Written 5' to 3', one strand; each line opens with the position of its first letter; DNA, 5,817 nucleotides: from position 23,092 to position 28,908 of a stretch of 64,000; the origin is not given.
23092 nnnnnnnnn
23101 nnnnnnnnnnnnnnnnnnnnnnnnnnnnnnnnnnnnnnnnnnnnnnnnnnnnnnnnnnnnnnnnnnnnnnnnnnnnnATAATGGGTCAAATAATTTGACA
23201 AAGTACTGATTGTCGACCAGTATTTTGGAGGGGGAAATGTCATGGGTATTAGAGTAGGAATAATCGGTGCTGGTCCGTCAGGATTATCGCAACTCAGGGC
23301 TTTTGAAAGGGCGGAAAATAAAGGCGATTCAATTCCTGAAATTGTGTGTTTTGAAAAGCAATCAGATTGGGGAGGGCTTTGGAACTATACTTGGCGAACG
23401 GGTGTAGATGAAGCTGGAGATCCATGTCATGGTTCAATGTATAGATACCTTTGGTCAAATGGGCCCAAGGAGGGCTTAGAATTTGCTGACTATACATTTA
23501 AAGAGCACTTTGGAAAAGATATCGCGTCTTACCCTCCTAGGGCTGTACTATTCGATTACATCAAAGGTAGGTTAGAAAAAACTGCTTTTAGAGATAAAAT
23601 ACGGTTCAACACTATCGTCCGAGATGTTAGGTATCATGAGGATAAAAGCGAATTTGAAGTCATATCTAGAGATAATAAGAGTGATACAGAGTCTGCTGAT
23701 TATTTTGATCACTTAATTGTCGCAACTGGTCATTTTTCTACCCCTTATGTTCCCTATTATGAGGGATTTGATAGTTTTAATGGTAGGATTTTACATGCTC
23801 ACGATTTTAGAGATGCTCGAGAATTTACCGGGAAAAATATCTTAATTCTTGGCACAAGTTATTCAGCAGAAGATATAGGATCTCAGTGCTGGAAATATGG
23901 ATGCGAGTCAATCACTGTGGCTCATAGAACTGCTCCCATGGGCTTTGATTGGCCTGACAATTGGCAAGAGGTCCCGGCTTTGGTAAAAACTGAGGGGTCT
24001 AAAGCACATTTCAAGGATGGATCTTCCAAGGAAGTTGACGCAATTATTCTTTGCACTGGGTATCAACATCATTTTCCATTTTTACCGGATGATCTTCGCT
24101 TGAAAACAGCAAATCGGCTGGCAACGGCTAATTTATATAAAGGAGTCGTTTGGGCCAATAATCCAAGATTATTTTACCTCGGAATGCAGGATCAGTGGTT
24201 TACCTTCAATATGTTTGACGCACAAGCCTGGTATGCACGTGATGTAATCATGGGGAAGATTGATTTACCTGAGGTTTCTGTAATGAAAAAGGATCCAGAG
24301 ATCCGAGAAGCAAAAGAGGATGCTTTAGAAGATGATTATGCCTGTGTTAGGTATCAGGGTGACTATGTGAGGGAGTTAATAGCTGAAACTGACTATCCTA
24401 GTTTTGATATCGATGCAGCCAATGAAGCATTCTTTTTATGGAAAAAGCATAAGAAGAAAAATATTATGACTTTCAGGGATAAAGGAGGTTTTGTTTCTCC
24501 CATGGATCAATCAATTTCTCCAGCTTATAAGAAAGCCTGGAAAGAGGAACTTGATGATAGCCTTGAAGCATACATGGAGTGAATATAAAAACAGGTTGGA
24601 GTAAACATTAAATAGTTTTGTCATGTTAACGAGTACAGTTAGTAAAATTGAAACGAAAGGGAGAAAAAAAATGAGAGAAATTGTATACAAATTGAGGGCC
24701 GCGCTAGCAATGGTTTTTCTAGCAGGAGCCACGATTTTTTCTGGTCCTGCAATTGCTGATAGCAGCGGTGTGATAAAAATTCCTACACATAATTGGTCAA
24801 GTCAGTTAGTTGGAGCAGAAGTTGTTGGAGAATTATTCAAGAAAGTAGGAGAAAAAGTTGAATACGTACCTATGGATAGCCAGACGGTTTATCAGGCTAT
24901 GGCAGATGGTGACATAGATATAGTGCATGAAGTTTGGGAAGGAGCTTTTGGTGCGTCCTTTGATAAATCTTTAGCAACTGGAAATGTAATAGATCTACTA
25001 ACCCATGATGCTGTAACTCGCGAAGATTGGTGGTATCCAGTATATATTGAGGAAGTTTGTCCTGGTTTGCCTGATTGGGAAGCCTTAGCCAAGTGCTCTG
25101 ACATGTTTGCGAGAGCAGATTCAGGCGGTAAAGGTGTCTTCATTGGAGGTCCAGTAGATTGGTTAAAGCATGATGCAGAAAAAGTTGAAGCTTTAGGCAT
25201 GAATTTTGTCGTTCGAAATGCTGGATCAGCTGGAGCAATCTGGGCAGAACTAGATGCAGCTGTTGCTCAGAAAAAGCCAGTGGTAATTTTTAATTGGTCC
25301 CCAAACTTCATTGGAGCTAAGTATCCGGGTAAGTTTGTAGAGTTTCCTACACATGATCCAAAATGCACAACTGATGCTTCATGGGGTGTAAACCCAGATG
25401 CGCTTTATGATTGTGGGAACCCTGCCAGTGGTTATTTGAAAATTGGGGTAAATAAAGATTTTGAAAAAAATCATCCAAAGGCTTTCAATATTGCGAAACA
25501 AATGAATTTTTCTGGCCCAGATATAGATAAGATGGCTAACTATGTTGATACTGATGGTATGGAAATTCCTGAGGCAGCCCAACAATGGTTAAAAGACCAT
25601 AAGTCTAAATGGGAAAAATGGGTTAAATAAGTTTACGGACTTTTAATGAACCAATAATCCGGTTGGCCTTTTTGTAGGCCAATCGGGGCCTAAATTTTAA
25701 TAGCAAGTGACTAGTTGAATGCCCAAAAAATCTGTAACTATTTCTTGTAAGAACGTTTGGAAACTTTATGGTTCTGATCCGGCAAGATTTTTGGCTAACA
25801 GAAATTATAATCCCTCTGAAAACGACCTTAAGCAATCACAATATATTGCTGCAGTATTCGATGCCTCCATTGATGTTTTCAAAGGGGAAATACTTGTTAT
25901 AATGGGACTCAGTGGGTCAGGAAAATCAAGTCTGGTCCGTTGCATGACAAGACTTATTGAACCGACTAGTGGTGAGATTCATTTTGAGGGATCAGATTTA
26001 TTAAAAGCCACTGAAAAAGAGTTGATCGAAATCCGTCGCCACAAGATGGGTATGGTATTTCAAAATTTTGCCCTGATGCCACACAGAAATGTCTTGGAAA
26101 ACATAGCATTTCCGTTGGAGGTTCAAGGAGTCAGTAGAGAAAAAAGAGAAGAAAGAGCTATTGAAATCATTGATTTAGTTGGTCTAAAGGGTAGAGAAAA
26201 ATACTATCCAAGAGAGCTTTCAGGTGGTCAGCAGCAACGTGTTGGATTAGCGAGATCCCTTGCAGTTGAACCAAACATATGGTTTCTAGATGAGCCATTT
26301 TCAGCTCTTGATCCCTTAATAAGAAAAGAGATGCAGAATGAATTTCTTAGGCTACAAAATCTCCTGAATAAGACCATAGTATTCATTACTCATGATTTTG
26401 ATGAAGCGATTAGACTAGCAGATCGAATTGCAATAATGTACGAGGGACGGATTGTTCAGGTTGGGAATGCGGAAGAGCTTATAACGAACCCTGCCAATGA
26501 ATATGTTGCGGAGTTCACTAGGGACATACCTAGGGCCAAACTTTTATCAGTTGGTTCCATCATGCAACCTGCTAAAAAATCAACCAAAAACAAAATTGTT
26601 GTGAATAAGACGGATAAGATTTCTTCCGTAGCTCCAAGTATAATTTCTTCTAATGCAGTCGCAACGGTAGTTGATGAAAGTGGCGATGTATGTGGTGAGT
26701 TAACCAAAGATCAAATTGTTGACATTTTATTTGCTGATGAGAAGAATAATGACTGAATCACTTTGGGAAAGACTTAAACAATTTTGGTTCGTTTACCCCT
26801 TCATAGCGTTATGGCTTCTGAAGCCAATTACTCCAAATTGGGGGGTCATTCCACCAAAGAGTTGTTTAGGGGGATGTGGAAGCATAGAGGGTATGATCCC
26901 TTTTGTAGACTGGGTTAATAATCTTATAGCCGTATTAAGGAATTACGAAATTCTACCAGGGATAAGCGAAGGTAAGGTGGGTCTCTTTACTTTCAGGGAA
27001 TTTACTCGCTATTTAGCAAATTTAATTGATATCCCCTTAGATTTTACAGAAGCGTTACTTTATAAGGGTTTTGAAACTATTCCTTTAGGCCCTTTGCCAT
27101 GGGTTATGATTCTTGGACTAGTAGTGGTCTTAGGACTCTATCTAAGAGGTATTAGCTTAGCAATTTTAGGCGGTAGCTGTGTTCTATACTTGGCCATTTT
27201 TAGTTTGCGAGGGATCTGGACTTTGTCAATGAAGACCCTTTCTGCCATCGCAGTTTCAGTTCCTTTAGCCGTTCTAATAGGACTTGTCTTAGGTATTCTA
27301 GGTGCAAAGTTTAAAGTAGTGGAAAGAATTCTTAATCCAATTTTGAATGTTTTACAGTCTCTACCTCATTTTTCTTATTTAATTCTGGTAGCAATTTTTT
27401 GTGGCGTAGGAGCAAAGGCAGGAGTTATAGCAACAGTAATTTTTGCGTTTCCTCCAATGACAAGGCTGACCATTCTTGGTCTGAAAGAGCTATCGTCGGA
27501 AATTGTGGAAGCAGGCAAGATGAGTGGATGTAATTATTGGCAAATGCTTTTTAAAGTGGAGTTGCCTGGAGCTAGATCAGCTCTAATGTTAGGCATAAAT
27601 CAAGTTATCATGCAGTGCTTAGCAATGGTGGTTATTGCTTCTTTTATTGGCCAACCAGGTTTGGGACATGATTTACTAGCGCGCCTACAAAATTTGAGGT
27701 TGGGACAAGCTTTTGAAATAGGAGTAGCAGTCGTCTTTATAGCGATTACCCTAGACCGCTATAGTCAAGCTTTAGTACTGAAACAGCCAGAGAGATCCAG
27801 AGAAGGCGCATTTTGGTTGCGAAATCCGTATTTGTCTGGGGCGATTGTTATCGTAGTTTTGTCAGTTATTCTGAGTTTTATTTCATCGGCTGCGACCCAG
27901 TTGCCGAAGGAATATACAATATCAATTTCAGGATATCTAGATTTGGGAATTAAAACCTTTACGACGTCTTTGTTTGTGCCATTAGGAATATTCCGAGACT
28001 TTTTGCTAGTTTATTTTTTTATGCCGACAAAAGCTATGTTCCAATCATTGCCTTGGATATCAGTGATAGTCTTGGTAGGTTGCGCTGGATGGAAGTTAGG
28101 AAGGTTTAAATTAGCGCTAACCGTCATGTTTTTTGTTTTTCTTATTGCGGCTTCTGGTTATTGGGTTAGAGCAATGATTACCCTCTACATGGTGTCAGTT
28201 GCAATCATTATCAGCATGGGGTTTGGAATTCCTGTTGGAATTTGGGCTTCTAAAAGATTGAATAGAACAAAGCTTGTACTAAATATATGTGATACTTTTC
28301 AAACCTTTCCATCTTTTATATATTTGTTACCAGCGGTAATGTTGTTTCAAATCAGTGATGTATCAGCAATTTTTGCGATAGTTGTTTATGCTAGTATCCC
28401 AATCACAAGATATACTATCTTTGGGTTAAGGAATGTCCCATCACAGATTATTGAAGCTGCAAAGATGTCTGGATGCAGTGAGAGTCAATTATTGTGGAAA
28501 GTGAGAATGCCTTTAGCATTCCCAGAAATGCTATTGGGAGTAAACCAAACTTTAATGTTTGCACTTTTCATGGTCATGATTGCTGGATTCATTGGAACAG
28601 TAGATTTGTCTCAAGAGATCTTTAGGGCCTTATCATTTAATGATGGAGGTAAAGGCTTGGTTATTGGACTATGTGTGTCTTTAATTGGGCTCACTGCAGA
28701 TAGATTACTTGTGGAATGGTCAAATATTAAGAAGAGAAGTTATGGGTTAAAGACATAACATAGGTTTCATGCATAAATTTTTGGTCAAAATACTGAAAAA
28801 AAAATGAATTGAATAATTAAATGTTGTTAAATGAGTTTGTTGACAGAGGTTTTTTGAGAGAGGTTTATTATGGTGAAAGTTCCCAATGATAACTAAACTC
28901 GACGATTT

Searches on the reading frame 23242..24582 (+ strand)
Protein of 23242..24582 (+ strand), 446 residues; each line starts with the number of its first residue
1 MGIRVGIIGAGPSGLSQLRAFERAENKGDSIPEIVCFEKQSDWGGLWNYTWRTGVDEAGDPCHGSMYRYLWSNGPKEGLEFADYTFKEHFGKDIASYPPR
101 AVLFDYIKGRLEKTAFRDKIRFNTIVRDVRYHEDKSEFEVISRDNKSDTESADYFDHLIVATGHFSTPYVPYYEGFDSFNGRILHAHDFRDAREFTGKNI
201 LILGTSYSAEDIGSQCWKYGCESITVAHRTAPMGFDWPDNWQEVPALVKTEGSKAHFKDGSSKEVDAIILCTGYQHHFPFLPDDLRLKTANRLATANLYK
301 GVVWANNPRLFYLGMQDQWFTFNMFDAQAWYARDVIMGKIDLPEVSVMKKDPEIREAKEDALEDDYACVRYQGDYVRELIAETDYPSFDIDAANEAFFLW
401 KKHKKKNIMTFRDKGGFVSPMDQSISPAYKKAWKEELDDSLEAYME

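Call 37: search_protein_families(library=pfam, proteins=[window:23242-24582:+], max_evalue=1e-8)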
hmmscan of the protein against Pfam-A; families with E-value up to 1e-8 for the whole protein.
window:23242-24582:+ (446 aa): 4 families
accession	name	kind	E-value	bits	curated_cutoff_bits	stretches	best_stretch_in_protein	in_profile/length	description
PF00743.25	FMO-like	-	2.3e-40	139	22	2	4-217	3-203/532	Flavin-binding monooxygenase-like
PF13738.12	Pyr_redox_3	-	9.1e-15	55.1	30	1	100-249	80-223/305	Pyridine nucleotide-disulphide oxidoreductase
PF07992.20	Pyr_redox_2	-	5.3e-10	39.6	26.1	0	5-233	3-178/291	Pyridine nucleotide-disulphide oxidoreductase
PF13434.12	Lys_Orn_oxgnase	-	5.5e-10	39.3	21.3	0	114-219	106-210/339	L-lysine 6-monooxygenase/L-ornithine 5-monooxygenase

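Call 85: search_protein_families(library=ncbifam, proteins=[window:23242-24582:+], max_evalue=1e-20)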
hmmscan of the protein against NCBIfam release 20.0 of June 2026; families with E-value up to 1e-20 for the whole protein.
window:23242-24582:+ (446 aa): 1 family
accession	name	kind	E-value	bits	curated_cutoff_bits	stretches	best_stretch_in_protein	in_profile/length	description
NF058570.1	trimeth_mono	equivalog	4.3e-234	777.5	675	1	4-445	1-441/443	trimethylamine monooxygenase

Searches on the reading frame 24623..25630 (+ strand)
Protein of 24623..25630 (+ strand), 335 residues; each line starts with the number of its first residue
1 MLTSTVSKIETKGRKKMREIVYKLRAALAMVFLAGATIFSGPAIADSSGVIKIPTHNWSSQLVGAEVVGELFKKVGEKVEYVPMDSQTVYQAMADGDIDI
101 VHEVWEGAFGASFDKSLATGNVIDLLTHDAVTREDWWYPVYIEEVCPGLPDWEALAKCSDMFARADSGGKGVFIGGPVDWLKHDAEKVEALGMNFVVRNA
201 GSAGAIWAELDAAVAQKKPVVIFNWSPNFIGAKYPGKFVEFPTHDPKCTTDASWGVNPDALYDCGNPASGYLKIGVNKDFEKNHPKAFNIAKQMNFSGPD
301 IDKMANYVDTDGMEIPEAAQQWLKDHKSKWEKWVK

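Call 37: search_protein_families(library=pfam, proteins=[window:24623-25630:+], max_evalue=1e-8)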
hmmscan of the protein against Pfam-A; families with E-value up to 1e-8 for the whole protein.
window:24623-25630:+ (335 aa): 1 family
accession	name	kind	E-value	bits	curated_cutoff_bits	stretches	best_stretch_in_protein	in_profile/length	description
PF04069.17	OpuAC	-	2.8e-45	155.4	21.2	1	51-324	3-256/257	Substrate binding domain of ABC-type glycine betaine transport system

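Call 85: search_protein_families(library=ncbifam, proteins=[window:24623-25630:+], max_evalue=1e-20)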
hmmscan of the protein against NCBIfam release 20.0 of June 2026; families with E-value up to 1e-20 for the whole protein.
window:24623-25630:+ (335 aa): 0 families

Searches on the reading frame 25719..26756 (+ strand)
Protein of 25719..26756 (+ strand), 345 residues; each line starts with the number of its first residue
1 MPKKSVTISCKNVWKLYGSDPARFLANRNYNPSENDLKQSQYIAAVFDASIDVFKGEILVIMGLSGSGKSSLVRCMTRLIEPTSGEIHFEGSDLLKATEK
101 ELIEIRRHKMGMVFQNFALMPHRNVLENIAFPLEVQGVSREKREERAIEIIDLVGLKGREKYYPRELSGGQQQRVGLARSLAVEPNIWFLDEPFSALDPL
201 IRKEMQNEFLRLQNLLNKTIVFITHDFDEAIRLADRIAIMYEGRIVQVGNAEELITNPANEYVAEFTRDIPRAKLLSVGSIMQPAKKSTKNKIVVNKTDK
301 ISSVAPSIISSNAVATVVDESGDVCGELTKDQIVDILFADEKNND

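Call 38: search_protein_families(library=pfam, proteins=[window:25719-26756:+], max_evalue=1e-8)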
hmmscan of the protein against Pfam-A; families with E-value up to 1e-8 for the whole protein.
window:25719-26756:+ (345 aa): 1 family
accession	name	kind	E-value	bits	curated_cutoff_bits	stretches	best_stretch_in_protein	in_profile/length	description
PF00005.33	ABC_tran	-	1.1e-33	117.2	25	1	48-194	3-136/137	ABC transporter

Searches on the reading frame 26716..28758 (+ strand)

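Call 38: search_protein_families(library=pfam, proteins=[window:26716-28758:+], max_evalue=1e-8)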
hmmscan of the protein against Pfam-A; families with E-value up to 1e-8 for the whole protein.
window:26716-28758:+ (680 aa): 1 family
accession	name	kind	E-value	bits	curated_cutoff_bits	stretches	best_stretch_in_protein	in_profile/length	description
PF00528.27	BPD_transp_1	-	1.1e-37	129.9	26.4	2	189-346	1-167/184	Binding-protein-dependent transport system inner membrane component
